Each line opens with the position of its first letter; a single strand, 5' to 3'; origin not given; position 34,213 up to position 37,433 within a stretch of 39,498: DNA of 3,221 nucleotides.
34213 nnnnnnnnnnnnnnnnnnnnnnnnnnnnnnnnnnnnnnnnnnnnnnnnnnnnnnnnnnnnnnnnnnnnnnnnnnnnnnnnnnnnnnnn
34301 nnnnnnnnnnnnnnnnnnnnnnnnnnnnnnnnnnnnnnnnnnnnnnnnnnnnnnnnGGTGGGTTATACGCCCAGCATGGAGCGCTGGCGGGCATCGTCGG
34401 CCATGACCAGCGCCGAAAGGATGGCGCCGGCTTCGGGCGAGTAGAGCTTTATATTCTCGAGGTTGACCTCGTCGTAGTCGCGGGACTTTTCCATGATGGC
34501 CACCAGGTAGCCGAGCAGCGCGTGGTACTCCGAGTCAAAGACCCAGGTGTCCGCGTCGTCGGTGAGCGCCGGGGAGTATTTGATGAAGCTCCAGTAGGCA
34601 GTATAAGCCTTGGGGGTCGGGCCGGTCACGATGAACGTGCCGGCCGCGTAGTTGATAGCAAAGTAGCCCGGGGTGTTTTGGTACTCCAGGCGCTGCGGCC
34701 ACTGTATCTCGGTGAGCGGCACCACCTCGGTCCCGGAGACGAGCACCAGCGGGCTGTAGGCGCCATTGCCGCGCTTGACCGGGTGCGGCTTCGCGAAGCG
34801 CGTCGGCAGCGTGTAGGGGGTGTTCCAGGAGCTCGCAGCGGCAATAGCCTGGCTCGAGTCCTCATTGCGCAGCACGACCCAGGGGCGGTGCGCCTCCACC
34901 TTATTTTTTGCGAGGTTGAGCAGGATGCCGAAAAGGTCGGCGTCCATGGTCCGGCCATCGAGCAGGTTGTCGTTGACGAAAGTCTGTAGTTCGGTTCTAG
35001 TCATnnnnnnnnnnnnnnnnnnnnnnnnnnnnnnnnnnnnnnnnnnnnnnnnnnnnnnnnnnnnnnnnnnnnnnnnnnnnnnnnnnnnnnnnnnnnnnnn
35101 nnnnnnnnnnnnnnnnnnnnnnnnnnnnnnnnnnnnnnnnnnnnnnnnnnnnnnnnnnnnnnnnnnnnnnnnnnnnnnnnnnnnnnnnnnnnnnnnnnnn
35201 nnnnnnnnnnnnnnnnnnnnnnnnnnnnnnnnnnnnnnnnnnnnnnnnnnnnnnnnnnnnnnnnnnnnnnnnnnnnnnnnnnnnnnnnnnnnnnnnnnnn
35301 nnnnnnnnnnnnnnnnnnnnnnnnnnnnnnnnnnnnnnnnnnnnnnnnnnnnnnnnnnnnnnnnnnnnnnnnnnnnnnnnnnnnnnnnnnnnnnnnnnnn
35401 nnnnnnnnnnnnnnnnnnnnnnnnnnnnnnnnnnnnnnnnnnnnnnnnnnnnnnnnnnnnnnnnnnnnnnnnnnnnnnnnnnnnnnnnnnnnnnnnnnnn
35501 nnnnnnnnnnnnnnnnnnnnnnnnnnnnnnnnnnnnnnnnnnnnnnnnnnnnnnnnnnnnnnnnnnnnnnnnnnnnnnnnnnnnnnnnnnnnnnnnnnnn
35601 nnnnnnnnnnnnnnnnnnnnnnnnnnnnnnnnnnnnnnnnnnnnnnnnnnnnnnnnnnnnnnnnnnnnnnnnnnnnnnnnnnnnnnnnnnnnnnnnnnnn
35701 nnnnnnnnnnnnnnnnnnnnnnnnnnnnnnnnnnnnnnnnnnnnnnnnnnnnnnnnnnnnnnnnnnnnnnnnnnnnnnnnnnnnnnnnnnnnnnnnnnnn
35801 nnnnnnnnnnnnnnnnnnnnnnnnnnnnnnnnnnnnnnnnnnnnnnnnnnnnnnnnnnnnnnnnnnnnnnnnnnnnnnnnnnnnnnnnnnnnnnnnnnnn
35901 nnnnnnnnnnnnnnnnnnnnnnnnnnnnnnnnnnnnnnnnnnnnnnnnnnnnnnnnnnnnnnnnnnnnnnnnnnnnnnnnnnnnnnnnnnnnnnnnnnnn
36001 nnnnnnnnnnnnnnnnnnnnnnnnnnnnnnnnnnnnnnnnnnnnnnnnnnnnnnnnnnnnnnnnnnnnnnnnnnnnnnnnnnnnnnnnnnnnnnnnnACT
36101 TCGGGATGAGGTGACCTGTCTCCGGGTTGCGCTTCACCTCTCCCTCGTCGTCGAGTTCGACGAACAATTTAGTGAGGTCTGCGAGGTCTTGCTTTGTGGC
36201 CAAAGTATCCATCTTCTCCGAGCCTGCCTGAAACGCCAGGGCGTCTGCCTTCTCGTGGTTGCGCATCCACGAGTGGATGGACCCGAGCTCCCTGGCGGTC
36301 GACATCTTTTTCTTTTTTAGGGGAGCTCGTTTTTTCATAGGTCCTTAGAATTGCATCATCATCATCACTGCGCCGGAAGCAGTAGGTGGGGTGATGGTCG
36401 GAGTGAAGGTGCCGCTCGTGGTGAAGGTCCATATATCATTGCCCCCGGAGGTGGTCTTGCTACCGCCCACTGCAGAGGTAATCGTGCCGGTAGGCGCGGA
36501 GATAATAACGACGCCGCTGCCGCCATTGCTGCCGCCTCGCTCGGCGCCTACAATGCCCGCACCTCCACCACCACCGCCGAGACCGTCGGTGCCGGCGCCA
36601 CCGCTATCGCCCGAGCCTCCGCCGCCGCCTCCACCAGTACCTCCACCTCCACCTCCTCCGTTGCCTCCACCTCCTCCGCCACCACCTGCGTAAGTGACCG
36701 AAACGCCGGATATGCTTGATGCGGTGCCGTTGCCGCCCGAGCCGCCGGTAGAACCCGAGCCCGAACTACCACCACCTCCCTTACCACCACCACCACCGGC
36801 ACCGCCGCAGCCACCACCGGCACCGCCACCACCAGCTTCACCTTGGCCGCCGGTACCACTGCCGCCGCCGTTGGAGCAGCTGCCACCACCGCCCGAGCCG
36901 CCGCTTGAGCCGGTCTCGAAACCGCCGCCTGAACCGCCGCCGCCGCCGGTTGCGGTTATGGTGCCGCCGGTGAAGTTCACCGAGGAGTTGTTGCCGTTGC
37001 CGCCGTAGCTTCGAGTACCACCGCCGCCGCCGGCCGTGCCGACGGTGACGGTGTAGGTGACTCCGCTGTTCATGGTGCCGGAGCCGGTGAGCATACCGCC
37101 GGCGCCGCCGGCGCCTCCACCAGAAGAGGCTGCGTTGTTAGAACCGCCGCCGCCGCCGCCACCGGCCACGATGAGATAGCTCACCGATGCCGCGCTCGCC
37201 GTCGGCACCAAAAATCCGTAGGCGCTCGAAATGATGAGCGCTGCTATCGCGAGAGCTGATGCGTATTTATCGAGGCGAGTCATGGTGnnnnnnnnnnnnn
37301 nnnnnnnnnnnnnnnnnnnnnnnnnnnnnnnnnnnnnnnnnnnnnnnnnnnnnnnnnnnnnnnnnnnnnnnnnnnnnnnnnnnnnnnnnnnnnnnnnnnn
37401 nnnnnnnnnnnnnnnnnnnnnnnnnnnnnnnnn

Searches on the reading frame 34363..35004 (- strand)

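Call 66: search_protein_families(library=pfam, max_evalue=0.001, proteins=[window:34363-35004:-])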
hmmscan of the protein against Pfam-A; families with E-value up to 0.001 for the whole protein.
window:34363-35004:- (213 aa): 1 family
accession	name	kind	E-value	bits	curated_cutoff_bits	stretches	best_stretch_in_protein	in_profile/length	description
PF24175.2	SU10_adaptor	-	5.5e-10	40.5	27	1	1-181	1-165/194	SU10 adaptor protein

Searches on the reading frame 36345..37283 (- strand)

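Call 66: search_protein_families(library=pfam, max_evalue=0.001, proteins=[window:36345-37283:-])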
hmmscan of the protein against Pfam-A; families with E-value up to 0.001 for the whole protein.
window:36345-37283:- (312 aa): 1 family
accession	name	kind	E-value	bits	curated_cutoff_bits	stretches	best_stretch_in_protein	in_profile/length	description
PF21722.4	Gly_rich_2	-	4e-12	47.1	24.3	1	29-263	12-225/226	Glycine-rich domain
